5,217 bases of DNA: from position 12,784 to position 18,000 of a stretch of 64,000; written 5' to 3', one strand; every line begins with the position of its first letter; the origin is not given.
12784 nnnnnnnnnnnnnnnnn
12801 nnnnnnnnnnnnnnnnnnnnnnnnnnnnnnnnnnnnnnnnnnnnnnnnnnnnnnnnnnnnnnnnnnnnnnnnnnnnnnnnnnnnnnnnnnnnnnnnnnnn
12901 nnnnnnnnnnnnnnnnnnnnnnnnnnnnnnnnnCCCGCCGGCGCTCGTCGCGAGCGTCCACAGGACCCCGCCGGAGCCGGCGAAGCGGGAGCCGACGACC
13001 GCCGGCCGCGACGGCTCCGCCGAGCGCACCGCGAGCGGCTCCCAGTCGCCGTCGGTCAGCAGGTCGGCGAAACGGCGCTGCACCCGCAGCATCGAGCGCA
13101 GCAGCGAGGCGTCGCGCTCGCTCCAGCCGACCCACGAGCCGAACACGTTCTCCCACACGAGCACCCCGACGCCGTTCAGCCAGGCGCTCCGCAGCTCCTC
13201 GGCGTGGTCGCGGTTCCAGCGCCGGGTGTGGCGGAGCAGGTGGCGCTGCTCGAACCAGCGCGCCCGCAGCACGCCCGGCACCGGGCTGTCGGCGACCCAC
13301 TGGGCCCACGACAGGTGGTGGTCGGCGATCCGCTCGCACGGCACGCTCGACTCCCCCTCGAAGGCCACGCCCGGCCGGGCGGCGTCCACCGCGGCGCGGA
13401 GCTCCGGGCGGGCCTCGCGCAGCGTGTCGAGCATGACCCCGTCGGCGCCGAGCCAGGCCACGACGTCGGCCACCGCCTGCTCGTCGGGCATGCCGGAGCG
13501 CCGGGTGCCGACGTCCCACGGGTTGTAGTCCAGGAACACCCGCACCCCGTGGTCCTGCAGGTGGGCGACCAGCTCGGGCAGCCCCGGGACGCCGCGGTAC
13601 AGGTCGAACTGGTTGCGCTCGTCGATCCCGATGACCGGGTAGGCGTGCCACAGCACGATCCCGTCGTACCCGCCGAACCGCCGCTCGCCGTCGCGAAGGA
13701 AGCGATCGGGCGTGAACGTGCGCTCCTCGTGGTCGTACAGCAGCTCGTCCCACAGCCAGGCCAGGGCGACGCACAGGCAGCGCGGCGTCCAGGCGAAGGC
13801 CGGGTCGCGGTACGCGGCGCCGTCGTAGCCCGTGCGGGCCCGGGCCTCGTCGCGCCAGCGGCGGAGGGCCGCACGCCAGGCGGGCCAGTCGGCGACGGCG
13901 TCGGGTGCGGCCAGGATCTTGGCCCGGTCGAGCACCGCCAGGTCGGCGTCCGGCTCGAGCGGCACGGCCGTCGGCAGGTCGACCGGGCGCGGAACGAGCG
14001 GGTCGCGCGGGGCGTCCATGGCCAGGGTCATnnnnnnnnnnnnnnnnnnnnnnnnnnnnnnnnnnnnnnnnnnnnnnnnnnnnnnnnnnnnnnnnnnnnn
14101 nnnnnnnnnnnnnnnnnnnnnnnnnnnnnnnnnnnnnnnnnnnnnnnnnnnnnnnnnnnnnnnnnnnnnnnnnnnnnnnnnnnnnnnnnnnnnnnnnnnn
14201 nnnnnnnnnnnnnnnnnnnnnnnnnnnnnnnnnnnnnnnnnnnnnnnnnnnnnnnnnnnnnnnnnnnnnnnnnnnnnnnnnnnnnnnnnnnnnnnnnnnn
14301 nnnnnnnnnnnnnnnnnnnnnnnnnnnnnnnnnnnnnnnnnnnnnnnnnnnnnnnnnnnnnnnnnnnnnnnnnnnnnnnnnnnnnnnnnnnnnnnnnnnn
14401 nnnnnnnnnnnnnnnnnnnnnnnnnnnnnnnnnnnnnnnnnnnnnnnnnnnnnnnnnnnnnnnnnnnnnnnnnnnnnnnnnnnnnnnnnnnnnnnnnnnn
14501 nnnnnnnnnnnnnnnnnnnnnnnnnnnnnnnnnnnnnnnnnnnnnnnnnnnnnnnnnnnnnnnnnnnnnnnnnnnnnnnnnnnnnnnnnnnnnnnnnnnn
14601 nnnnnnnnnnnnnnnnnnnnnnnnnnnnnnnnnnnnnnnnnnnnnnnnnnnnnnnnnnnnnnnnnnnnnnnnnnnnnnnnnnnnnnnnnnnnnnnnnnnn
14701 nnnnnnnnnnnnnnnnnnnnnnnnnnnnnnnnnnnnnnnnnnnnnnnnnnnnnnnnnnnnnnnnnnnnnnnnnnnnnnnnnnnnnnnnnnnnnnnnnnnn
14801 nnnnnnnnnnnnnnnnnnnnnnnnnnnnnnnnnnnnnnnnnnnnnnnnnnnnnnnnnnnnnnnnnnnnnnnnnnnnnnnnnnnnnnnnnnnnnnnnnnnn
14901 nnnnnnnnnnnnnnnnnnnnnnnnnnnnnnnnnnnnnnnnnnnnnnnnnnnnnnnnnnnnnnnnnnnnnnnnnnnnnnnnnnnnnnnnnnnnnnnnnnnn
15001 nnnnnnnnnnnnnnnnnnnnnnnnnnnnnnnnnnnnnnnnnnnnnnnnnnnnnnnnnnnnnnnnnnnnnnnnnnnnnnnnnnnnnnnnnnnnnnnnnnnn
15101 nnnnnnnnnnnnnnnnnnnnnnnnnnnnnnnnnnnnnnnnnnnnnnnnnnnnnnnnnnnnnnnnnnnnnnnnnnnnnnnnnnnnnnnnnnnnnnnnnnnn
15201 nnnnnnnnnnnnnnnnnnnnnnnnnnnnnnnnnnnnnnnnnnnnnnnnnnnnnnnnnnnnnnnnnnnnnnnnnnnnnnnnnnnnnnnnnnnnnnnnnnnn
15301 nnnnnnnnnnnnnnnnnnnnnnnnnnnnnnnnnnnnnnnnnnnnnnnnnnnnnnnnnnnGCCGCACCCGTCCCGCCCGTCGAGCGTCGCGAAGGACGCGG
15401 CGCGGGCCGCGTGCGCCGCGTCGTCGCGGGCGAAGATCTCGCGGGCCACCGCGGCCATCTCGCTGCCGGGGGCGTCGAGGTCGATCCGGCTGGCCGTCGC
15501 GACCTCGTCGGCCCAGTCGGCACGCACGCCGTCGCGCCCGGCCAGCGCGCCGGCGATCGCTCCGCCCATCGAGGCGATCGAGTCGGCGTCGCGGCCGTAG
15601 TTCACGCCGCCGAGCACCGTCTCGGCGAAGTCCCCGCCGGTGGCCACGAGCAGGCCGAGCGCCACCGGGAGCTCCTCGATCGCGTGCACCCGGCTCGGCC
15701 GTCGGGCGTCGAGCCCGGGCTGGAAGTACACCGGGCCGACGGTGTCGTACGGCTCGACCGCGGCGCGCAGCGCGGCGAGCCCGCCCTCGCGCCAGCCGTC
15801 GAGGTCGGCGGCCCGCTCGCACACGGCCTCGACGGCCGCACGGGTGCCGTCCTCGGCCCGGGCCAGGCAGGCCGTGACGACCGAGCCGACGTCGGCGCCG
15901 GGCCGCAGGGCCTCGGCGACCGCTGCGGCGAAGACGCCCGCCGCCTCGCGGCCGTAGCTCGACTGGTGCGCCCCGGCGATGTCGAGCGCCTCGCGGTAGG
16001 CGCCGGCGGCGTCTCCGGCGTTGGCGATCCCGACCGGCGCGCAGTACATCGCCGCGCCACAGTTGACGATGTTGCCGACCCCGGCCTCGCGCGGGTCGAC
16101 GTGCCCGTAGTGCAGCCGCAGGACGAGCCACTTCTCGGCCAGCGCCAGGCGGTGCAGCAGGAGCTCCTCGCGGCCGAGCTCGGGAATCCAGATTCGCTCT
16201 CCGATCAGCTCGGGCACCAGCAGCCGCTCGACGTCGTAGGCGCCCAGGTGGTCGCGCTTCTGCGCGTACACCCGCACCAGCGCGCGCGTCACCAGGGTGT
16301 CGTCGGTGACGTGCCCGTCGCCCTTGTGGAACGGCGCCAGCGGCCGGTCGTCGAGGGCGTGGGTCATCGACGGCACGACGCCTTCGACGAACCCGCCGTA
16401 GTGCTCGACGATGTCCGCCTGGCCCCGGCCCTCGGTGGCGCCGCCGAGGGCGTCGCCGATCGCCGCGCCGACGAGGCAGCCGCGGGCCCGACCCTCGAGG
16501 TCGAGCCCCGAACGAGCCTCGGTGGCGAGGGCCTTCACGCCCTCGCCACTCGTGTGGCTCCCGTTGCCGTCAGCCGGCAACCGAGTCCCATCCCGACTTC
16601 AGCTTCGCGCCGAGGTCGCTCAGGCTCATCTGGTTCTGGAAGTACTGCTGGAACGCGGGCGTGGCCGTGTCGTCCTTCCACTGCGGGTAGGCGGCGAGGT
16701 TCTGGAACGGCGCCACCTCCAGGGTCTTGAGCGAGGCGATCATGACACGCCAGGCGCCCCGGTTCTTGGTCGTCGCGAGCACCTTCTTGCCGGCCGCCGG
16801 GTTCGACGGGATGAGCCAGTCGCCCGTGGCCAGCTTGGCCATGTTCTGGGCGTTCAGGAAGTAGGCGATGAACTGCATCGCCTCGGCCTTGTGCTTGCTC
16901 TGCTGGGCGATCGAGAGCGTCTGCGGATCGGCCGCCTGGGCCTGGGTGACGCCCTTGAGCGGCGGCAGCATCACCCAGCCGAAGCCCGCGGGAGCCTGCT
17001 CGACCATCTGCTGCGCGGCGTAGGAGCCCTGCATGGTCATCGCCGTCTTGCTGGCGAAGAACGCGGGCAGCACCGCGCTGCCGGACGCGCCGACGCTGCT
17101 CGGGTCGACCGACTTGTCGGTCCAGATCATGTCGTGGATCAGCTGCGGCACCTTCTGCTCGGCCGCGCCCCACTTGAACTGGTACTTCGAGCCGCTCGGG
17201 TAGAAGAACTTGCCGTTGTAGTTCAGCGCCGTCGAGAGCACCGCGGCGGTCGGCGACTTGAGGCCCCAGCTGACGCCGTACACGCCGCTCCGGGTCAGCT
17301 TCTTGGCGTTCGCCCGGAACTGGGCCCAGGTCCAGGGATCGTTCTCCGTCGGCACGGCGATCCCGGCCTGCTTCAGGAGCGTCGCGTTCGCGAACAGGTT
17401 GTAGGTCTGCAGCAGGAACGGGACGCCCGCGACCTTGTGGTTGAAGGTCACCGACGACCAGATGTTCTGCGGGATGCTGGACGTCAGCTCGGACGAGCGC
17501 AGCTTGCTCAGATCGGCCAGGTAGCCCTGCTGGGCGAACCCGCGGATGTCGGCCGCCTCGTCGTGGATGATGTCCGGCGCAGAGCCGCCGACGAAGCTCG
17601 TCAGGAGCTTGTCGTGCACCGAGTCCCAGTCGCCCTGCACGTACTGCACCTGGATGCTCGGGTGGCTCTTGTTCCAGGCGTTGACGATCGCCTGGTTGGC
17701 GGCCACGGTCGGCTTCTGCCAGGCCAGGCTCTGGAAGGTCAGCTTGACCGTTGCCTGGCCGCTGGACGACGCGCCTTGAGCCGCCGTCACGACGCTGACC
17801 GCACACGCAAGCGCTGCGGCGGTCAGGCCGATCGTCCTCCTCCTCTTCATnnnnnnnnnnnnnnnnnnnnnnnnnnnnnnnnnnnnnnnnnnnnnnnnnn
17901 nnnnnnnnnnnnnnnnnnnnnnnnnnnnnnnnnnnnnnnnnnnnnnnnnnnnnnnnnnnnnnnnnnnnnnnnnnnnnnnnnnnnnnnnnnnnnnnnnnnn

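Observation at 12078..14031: Unusual fusion: hydrolase-like N-terminal domain of unassigned family joined to a C-terminal FGE-sulfatase (SUMF1/EgtB-like) domain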

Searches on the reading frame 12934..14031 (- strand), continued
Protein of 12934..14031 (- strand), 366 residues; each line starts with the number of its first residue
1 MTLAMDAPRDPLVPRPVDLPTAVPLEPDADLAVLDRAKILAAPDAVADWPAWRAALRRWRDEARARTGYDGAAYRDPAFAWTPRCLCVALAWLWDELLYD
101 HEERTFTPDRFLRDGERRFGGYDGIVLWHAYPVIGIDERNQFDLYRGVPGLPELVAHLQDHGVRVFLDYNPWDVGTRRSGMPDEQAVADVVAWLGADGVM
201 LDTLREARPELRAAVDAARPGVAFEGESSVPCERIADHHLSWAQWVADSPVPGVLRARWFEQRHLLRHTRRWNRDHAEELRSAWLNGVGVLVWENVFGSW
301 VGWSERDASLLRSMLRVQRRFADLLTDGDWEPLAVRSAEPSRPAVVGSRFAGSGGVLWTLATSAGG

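Call 64: search_protein_families(library=pfam, proteins=[P0128, P0135, P0157, P0175, P0186, P0198, P0211, P0213, P0245, P0226], max_evalue=0.001)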
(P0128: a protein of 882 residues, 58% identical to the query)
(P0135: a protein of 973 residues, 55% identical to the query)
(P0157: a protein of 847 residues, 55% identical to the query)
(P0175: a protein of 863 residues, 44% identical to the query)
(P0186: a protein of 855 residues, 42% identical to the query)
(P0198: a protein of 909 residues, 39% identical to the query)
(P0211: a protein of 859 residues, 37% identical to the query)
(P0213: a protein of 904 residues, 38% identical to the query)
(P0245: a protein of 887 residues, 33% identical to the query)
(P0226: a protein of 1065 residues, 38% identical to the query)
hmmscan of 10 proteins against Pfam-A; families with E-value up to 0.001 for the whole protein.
P0128 (882 aa): 1 family
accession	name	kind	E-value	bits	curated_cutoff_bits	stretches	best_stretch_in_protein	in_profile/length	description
PF03781.23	FGE-sulfatase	-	1e-14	55.3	23.3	1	563-720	30-139/255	Sulfatase-modifying factor enzyme 1-like domain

P0135 (973 aa): 3 families
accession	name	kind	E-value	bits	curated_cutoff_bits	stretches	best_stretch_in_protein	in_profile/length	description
PF00294.29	PfkB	-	8.3e-60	203.1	25.8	1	6-291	4-300/302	pfkB family carbohydrate kinase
PF03781.23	FGE-sulfatase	-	3.8e-16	59.9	23.3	1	817-894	35-126/255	Sulfatase-modifying factor enzyme 1-like domain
PF08543.17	Phos_pyr_kin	-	8.6e-06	25.7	27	1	168-276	110-227/246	Phosphomethylpyrimidine kinase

P0157 (847 aa): 1 family
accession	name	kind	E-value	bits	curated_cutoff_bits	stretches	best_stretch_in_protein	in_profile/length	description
PF03747.19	ADP_ribosyl_GH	-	3.7e-10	40.4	26.2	1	3-136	103-234/287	ADP-ribosylglycohydrolase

P0175 (863 aa): 1 family
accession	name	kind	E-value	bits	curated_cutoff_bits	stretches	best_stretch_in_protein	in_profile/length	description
PF03781.23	FGE-sulfatase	-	1.2e-18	68.2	23.3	1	703-804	33-139/255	Sulfatase-modifying factor enzyme 1-like domain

P0186 (855 aa): 1 family
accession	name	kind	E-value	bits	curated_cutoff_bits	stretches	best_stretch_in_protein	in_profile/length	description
PF03781.23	FGE-sulfatase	-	2.2e-38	132.8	23.3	1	654-851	30-254/255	Sulfatase-modifying factor enzyme 1-like domain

P0198 (909 aa): 1 family
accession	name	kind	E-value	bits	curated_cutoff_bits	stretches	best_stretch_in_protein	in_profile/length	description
PF03781.23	FGE-sulfatase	-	8e-31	108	23.3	1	712-905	31-254/255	Sulfatase-modifying factor enzyme 1-like domain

P0211 (859 aa): 1 family
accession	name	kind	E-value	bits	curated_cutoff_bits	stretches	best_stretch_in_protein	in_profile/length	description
PF03781.23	FGE-sulfatase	-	9e-20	71.8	23.3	1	689-798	29-141/255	Sulfatase-modifying factor enzyme 1-like domain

P0213 (904 aa): 2 families
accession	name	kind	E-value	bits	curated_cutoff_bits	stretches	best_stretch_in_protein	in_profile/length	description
PF03781.23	FGE-sulfatase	-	1.7e-41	143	23.3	1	687-901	30-255/255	Sulfatase-modifying factor enzyme 1-like domain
PF02837.24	Glyco_hydro_2_N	-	6.3e-05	23.4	28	1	41-133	3-110/169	Glycosyl hydrolases family 2, sugar binding domain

P0245 (887 aa): 1 family
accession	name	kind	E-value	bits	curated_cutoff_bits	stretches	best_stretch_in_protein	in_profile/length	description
PF03781.23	FGE-sulfatase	-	2.1e-39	136.2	23.3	1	642-882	5-254/255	Sulfatase-modifying factor enzyme 1-like domain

P0226 (1065 aa): 1 family
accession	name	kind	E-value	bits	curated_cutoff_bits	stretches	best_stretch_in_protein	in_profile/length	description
PF03781.23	FGE-sulfatase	-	2.4e-36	126.1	23.3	1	526-725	27-255/255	Sulfatase-modifying factor enzyme 1-like domain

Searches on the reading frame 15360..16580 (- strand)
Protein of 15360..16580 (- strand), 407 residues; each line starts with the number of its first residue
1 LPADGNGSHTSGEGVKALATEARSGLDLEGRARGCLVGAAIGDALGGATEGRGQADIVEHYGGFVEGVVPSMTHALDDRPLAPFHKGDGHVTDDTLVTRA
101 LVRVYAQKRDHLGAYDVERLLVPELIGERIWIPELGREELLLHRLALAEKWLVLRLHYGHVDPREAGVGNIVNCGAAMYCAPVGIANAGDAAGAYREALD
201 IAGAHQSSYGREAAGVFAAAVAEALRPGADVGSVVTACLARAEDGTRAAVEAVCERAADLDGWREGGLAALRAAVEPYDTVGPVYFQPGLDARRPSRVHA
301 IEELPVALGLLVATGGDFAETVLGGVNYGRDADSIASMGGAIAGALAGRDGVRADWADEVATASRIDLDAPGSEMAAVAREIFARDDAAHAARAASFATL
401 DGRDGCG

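Call 46: search_protein_families(library=ncbifam, proteins=[window:15360-16580:-], max_evalue=0.00001)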
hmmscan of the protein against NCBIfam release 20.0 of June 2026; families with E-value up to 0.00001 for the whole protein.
window:15360-16580:- (407 aa): 2 families
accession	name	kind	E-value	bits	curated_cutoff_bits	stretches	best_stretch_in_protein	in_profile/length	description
NF041672.1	ADPriboarghdlase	equivalog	1.8e-10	40.1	490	1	314-367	296-349/361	ADP-ribosylarginine hydrolase Tri1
TIGR02662.1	dinitro_DRAG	equivalog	1.2e-06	27.9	337.05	0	315-361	222-268/287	ADP-ribosyl-[dinitrogen reductase] hydrolase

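Call 47: search_protein_families(library=pfam, proteins=[window:15360-16580:-], max_evalue=0.00001)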
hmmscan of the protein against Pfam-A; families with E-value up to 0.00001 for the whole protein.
window:15360-16580:- (407 aa): 1 family
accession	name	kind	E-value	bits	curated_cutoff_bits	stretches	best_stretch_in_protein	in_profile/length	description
PF03747.19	ADP_ribosyl_GH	-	1e-40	140.7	26.2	1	34-353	1-285/287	ADP-ribosylglycohydrolase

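Call 70: search_solved_structures(query=window:15360-16580:-, max_evalue=0.001)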
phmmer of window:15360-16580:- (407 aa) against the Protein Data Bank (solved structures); distinct sequences matched with E-value up to 0.001: 16.
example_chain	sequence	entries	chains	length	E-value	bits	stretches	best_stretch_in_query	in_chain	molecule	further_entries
1t5j_A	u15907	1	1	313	9.7e-09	38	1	302-360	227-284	Hypothetical protein MJ1187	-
6dre_A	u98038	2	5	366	2.9e-07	33.2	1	299-367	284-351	ADP-ribosyl-(Dinitrogen reductase) hydrolase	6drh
5zqy_A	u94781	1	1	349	3.5e-07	32.9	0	319-360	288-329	Poly(ADP-ribose) glycohydrolase ARH3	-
9rfd_A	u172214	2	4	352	3.7e-07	32.8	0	319-360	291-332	ADP-ribosylhydrolase ARH3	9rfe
2qty_A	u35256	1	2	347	3.8e-07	32.8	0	315-359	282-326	Poly(ADP-ribose) glycohydrolase ARH3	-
2g4k_A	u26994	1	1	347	4e-07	32.7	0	319-360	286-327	ADP-ribosylhydrolase 3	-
2foz_A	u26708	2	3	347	4.1e-07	32.7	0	319-360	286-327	ADP-ribosylhydrolase like 2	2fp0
6d36_C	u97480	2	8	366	6.9e-07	31.9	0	319-360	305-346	Poly(ADP-ribose) glycohydrolase ARH3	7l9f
6d3a_C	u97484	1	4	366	1.9e-06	30.5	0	319-360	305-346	Poly(ADP-ribose) glycohydrolase ARH3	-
7akr_AAA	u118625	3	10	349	2.2e-06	30.3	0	319-360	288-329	ADP-ribose glycohydrolase ARH3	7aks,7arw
7l9h_C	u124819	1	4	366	3.4e-06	29.6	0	319-360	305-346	ADP-ribose glycohydrolase ARH3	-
2woe_A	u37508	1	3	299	3.5e-06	29.6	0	314-360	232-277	ADP-RIBOSYL-[DINITROGEN REDUCTASE] GLYCOHYDROLASE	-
2woc_A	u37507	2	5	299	3.5e-06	29.6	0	314-360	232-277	ADP-RIBOSYL-[DINITROGEN REDUCTASE] GLYCOHYDROLASE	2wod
7l9i_C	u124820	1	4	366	8.8e-06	28.3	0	319-360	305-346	ADP-ribose glycohydrolase ARH3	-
6g1p_A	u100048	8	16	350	3.3e-05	26.4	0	318-358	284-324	ADP-ribosylhydrolase like 2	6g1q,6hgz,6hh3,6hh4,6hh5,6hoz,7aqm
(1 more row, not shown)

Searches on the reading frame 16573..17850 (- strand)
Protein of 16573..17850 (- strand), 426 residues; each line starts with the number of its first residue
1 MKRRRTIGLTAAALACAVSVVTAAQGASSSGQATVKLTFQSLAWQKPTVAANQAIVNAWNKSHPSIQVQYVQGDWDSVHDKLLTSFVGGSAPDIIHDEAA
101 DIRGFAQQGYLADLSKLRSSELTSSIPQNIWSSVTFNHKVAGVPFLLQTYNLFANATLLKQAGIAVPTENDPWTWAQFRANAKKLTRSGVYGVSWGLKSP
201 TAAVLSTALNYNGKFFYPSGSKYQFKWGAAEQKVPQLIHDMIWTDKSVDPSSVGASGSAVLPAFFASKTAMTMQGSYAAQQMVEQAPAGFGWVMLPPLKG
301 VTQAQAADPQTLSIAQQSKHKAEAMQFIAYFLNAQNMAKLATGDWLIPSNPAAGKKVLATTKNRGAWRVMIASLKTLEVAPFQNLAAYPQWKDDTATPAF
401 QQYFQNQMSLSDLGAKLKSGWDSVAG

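Call 46: search_protein_families(library=ncbifam, proteins=[window:16573-17850:-], max_evalue=0.00001)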
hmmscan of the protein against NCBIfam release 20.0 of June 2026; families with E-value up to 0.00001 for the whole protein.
window:16573-17850:- (426 aa): 1 family
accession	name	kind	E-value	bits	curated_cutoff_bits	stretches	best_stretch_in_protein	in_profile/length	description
NF007011.0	PRK09474.1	equivalog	1.3e-11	44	291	1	75-340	66-319/396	maltose/maltodextrin ABC transporter substrate-binding protein MalE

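Call 47: search_protein_families(library=pfam, proteins=[window:16573-17850:-], max_evalue=0.00001)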
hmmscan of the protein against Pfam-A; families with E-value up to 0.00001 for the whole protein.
window:16573-17850:- (426 aa): 2 families
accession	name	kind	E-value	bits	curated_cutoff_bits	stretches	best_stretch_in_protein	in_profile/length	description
PF01547.30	SBP_bac_1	-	4.6e-38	132.4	26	1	53-337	11-306/307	Bacterial extracellular solute-binding protein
PF13416.11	SBP_bac_8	-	3e-28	99.8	27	1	54-354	1-266/279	Bacterial extracellular solute-binding protein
